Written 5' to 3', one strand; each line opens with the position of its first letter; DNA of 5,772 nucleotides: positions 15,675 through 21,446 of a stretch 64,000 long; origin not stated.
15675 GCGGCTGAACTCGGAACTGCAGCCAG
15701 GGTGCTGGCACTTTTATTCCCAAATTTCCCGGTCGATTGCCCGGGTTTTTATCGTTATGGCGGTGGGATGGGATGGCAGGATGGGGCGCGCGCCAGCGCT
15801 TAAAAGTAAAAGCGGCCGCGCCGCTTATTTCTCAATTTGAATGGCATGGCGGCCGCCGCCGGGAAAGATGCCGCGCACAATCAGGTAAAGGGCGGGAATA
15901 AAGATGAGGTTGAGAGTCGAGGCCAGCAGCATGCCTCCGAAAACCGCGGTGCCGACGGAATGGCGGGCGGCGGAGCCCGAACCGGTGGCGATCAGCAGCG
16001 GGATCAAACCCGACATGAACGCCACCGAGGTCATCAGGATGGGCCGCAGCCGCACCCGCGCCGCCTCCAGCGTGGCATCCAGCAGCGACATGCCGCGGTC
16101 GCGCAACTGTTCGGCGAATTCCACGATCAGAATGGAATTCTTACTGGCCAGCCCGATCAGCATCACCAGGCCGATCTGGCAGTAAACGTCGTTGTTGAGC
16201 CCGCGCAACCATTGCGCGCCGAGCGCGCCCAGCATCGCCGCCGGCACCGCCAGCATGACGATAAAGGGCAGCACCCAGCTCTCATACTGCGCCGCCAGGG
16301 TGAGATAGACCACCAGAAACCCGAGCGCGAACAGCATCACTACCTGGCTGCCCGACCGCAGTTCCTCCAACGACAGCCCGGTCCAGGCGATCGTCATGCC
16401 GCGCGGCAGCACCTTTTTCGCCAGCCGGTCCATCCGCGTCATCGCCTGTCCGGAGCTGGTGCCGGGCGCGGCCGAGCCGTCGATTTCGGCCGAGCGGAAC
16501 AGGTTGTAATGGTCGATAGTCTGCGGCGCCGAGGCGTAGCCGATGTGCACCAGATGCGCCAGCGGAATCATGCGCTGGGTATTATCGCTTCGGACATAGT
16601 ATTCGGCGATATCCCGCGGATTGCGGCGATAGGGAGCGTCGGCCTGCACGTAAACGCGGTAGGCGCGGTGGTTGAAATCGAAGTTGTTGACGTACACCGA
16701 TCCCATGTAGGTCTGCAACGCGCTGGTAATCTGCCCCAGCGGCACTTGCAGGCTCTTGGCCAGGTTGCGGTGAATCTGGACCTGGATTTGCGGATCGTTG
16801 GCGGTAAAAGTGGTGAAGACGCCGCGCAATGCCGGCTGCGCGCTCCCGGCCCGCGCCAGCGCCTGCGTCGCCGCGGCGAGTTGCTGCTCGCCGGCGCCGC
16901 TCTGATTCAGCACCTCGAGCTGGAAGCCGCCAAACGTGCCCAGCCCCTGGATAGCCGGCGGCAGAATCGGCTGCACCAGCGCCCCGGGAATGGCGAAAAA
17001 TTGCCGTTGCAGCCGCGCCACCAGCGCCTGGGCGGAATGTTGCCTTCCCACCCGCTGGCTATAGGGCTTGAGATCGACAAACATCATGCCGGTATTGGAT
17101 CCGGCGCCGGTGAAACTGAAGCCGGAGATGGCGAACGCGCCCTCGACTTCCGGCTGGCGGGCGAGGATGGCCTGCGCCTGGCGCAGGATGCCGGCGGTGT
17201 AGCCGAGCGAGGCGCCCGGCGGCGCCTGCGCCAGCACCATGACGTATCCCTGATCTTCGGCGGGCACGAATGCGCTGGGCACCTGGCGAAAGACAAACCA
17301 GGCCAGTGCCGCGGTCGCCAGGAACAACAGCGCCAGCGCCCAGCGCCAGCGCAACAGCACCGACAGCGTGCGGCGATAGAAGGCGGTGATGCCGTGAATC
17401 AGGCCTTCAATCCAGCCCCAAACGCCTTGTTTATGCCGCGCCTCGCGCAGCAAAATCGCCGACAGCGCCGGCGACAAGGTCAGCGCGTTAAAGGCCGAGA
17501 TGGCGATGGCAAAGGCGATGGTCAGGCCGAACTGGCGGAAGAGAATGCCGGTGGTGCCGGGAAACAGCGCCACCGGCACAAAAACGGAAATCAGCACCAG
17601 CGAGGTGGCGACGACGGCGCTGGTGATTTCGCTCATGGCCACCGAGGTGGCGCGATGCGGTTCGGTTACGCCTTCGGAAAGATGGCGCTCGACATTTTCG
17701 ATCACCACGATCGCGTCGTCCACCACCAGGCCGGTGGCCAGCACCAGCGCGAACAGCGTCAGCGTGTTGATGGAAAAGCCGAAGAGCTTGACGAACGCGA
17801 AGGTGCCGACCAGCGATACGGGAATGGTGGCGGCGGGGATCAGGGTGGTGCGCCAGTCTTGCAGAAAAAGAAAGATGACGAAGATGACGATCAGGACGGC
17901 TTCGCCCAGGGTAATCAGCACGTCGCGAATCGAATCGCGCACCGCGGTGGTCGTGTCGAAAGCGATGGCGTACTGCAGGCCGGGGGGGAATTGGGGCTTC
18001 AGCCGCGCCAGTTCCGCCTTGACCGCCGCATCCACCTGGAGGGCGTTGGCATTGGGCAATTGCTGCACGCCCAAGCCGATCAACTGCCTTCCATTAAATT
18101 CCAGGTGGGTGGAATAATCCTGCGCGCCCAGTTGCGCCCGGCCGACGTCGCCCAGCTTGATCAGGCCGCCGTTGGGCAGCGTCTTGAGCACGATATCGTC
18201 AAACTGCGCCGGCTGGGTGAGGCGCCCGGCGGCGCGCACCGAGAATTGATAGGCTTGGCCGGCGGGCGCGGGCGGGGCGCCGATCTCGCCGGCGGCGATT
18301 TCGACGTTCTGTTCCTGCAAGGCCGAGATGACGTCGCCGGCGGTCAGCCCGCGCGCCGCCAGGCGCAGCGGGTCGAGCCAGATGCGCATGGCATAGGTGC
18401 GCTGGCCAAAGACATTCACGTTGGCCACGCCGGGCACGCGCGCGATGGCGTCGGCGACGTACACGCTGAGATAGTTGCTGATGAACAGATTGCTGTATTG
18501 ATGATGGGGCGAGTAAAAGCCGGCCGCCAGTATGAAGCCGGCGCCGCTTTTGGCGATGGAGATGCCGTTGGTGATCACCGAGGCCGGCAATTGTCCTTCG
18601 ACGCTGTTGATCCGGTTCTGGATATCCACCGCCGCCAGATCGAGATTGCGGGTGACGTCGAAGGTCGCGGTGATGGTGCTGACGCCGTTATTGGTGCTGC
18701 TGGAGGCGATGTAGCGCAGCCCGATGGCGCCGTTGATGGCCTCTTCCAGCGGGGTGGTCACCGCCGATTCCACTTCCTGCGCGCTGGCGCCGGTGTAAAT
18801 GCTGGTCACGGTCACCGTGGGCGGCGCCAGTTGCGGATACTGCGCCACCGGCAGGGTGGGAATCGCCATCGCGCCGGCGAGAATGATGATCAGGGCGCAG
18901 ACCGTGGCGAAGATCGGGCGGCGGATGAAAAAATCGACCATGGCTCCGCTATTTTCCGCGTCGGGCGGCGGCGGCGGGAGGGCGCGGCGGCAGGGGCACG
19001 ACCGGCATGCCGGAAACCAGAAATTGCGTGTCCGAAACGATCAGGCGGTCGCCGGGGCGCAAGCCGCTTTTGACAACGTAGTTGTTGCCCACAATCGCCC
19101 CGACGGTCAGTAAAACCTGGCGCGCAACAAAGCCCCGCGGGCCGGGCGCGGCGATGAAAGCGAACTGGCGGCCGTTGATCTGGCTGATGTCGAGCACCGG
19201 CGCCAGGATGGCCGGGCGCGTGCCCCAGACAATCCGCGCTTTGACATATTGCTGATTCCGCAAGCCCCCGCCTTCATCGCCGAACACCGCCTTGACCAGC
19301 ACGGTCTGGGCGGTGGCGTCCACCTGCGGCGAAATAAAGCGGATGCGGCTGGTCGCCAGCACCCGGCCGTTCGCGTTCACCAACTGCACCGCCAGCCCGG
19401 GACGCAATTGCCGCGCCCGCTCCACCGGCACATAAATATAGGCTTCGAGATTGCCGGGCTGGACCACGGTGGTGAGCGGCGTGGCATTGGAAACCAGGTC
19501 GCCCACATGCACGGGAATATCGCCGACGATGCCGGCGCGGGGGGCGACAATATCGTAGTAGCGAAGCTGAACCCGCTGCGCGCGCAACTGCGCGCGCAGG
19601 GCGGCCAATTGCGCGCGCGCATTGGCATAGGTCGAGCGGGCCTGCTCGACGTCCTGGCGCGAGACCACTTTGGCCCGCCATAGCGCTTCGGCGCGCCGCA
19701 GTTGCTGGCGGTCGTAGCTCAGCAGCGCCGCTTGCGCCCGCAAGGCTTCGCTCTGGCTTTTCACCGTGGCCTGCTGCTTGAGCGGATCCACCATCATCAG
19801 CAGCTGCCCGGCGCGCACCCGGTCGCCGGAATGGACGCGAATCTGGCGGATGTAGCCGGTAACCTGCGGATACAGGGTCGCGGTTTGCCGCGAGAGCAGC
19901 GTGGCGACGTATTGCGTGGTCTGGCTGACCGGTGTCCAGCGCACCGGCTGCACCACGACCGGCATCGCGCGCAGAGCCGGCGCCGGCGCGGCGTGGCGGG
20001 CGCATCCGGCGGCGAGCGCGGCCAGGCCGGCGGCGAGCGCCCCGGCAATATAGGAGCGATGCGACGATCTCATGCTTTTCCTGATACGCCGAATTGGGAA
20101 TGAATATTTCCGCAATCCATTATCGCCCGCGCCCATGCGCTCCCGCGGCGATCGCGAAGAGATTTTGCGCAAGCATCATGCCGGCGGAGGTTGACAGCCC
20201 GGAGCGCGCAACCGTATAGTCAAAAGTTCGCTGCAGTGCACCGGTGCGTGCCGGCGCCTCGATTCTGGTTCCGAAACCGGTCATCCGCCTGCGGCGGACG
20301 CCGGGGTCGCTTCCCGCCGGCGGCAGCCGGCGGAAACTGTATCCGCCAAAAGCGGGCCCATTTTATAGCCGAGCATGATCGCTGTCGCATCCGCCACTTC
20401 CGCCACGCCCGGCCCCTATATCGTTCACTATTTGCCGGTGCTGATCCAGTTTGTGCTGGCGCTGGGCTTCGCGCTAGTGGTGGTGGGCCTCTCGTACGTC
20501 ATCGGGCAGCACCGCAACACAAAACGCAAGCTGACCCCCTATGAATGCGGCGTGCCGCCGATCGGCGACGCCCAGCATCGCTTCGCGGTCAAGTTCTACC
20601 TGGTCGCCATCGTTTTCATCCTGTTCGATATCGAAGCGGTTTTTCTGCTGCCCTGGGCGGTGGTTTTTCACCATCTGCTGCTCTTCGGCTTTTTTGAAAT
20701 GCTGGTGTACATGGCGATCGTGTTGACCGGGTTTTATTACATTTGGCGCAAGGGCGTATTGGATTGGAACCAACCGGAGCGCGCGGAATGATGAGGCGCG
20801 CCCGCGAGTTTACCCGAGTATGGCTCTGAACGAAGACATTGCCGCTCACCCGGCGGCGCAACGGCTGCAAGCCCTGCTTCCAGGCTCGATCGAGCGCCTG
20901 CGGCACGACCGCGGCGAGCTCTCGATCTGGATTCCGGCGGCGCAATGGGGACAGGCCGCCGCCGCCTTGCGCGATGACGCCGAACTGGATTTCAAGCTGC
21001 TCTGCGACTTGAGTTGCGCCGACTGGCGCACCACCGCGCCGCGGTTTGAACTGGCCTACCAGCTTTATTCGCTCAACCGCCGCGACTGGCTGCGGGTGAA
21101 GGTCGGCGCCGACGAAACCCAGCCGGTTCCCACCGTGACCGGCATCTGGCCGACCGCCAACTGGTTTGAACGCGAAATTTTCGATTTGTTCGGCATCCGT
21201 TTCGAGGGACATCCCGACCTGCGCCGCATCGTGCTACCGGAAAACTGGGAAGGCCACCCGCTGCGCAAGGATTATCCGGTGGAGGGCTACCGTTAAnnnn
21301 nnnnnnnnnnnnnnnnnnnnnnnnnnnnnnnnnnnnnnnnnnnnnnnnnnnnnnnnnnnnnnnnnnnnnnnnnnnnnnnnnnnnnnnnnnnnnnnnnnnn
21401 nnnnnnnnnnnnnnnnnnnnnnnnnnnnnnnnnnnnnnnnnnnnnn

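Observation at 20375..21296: nuo operon passes directly from nuoA to nuoC with no nuoB (PSST/N2 subunit)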

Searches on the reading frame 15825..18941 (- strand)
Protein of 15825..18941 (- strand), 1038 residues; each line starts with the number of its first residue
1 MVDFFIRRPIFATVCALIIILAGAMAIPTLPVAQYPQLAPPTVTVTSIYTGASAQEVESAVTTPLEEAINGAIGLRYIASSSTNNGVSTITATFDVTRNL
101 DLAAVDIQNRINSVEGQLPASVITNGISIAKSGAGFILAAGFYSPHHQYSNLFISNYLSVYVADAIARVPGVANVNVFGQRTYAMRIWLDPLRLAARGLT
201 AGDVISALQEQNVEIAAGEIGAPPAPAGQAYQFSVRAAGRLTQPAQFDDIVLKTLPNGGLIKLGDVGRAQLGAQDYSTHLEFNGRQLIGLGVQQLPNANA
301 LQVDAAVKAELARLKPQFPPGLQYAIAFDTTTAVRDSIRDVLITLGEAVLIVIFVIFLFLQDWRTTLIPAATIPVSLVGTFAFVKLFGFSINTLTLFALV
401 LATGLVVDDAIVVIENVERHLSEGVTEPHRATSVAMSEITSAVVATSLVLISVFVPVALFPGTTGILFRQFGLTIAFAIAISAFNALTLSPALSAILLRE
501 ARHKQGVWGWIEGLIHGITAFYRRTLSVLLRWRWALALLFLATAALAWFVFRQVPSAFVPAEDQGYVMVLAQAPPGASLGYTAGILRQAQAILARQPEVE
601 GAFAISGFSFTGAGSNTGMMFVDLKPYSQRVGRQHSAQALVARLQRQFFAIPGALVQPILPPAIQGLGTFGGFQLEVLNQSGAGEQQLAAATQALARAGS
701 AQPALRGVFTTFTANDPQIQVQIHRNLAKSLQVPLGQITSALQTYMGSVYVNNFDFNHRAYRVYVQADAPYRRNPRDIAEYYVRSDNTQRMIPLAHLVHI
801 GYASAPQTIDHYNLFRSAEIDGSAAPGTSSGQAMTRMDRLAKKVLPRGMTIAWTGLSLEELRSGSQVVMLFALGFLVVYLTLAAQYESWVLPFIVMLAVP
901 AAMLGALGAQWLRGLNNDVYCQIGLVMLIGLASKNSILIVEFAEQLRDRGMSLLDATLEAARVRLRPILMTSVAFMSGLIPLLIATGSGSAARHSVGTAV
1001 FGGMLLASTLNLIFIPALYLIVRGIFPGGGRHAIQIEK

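Call 35: search_protein_families(library=pfam, proteins=[window:15825-18941:-], max_evalue=0.01)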
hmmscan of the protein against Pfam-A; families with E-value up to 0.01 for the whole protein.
window:15825-18941:- (1038 aa): 2 families
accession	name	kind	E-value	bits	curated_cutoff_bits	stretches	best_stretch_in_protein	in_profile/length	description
PF00873.25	ACR_tran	-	0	1124.8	28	1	1-1023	1-1021/1021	AcrB/AcrD/AcrF family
PF02355.23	SecD_SecF_C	-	0.00014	21.7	20.5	1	341-493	33-182/189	Protein export membrane protein SecD/SecF, C-terminal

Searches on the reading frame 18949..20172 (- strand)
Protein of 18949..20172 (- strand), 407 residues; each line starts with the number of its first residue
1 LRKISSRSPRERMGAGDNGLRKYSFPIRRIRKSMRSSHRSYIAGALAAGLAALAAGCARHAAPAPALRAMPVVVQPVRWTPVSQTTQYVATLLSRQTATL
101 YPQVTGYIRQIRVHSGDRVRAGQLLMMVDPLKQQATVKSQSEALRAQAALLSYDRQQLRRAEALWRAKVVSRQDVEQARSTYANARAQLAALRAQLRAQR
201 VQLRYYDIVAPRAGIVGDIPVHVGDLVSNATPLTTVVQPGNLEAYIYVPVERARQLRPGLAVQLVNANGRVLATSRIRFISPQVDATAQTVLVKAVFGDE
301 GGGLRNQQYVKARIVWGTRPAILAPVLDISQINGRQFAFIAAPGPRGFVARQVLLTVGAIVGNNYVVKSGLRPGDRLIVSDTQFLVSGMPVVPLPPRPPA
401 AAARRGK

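Call 35: search_protein_families(library=pfam, proteins=[window:18949-20172:-], max_evalue=0.01)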
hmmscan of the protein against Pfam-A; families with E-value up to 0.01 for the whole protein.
window:18949-20172:- (407 aa): 5 families
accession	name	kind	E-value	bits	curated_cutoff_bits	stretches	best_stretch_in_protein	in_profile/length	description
PF16576.10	HlyD_D23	-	1.8e-15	57.2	30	1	95-310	17-214/214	Barrel-sandwich domain of CusB or HlyD membrane-fusion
PF13437.12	HlyD_3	-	1.6e-13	51.8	22.2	1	208-295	2-91/106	HlyD family secretion protein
PF00364.28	Biotin_lipoyl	-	5.1e-06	26.7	22.1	0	104-141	8-49/73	Biotin-requiring enzyme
PF13533.13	Biotin_lipoyl_2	-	0.00011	22.4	29.8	1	102-129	5-32/32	Biotin-lipoyl like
PF02321.23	OEP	-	0.0027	18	22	1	137-206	116-185/187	Outer membrane efflux protein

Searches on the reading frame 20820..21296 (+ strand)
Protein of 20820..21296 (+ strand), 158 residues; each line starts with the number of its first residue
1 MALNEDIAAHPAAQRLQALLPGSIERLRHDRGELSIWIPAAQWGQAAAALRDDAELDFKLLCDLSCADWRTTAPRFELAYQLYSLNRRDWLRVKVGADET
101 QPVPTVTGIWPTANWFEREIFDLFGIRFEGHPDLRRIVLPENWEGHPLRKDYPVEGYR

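Call 3: search_protein_families(library=pfam, proteins=[window:20820-21296:+])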
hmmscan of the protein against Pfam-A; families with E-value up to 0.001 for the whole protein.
window:20820-21296:+ (158 aa): 1 family
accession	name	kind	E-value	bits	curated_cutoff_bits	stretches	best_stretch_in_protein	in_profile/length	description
PF00329.25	Complex1_30kDa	-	6.6e-47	159.6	22.5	1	36-157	1-123/124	Respiratory-chain NADH dehydrogenase, 30 Kd subunit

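Call 5: find_encoding_contigs(protein=window:20820-21296:+, flank=10000, max_places=10)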
Protein window:20820-21296:+ (158 aa): 4 contigs read that carry it; 2 places shown.
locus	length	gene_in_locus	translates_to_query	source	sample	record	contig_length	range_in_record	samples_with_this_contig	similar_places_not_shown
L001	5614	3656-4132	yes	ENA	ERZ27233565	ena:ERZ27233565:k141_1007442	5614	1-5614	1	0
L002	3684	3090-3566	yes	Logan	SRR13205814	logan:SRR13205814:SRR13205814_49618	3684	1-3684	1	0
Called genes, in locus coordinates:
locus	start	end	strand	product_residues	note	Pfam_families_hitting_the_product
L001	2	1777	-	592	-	?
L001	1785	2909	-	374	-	PF00364:Biotin_lipoyl (faint), PF25917:BSH_RND, PF25973:BSH_CzcB, PF25885:HH_EMRA (weak), PF25893:HH_CzcB (faint), PF25944:Beta-barrel_RND (weak)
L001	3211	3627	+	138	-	PF00507:Oxidored_q4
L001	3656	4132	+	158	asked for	PF00329:Complex1_30kDa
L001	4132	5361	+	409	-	PF00346:Complex1_49kDa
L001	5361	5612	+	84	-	?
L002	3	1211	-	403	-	?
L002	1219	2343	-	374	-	PF00364:Biotin_lipoyl (faint), PF25917:BSH_RND, PF25973:BSH_CzcB, PF25885:HH_EMRA (weak), PF25893:HH_CzcB (faint), PF25944:Beta-barrel_RND (weak)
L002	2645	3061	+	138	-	PF00507:Oxidored_q4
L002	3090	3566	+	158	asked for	PF00329:Complex1_30kDa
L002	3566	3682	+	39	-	?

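Call 65: search_protein_families(library=ncbifam, proteins=[window:20820-21296:+], max_evalue=1e-10)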
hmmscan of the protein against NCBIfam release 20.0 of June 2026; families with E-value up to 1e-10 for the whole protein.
window:20820-21296:+ (158 aa): 16 families
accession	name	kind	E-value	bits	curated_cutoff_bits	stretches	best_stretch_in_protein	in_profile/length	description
NF004733.0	PRK06074.1-5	equivalog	1.1e-40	139.4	225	1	13-157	10-154/203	NADH-quinone oxidoreductase subunit C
TIGR01961.1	NuoC_fam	subfamily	2e-40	138.1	122.45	1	36-155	3-121/122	NADH (or F420H2) dehydrogenase, subunit C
NF005856.0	PRK07785.1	equivalog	7.9e-37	127.4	224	1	20-156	88-226/246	NADH-quinone oxidoreductase subunit C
NF004730.0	PRK06074.1-1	equivalog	5.7e-35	121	193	1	14-157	10-161/200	NADH-quinone oxidoreductase subunit C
NF005832.0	PRK07735.1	equivalog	5.3e-32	111.6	431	1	38-152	311-423/430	NADH-quinone oxidoreductase subunit C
NF009808.0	PRK13292.1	equivalog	8e-32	110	1156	1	16-154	231-375/791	NADH-quinone oxidoreductase subunit B/C/D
NF006304.0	PRK08491.1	equivalog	2.9e-31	109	228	1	31-156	56-178/263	NADH-quinone oxidoreductase subunit C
NF008728.0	PRK11742.1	equivalog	8.7e-31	106.9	840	1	32-154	45-174/598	NADH-quinone oxidoreductase subunit C/D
NF004732.0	PRK06074.1-4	equivalog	1.1e-29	104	376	1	72-156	113-199/250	NADH-quinone oxidoreductase subunit C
NF004737.0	PRK06074.2-4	equivalog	6.7e-28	97.5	144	1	52-155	29-127/150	NADH-quinone oxidoreductase subunit C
NF004731.0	PRK06074.1-3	equivalog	1.2e-27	97.1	303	1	48-157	41-150/207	NADH-quinone oxidoreductase subunit C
NF009141.0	PRK12494.1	equivalog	1.3e-21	77.3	175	1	90-152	100-163/175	NAD(P)H-quinone oxidoreductase subunit J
NF004736.0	PRK06074.2-3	equivalog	2.7e-19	69.5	239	1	54-156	58-161/183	NADH-quinone oxidoreductase subunit C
NF040611.1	F420_dehyd_FpoC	exception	1.1e-17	64.4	220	1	54-152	47-146/158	F420H2 dehydrogenase subunit FpoC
NF004735.0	PRK06074.2-2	equivalog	8.2e-17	61.6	176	1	54-152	47-146/158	NADH-quinone oxidoreductase subunit C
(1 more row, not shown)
